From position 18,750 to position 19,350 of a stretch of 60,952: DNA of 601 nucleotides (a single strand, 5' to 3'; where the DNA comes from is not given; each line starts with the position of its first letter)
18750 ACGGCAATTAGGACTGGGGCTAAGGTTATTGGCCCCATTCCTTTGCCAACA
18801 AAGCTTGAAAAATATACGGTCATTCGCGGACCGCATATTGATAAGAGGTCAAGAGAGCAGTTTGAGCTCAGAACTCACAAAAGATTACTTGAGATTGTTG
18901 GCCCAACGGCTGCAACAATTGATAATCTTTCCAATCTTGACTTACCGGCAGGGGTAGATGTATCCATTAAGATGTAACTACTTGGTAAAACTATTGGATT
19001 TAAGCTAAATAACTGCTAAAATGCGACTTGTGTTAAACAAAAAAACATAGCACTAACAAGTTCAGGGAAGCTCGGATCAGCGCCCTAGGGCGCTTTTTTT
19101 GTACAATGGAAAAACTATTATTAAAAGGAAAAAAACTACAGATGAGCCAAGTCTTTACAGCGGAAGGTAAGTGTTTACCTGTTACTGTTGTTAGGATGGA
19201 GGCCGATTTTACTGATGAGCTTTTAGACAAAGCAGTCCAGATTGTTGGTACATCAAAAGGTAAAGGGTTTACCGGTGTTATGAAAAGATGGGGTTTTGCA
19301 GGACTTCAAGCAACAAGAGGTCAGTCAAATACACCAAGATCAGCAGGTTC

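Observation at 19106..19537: Minimal uL3 lacking about 65 internal residues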

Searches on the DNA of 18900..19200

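Call 55: search_rna_families(source=window, start=18900, end=19200, threshold=evalue, max_evalue=10)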
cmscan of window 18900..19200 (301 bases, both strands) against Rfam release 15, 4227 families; matches with E-value up to 10: 6.
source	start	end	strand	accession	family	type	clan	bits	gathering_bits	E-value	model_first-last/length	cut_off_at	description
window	19049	19100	+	RF02398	sau-6072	Gene; sRNA;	-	16.4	50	0.77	1-53/53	no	Staphylococcus sRNA sau-6072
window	19079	19144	-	RF02822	Srn266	Gene; sRNA;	-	14.8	63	6.1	1-112/112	no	Streptococcus RNA 266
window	19027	19046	-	RF01748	nuoG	Cis-reg;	-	13.6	33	2.1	1-43/43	no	nuoG RNA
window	19030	19059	+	RF01335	CRISPR-DR22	Gene; CRISPR;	-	13.6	50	2.9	1-36/36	no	CRISPR RNA direct repeat element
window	19007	19149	+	RF01407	STnc560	Gene; sRNA;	-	13.2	55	1.5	1-214/214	no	STnc560 Hfq binding RNA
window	19087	19123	+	RF02060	STnc410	Gene; sRNA;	-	9.9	50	9.9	1-158/158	no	Enterobacterial sRNA STnc410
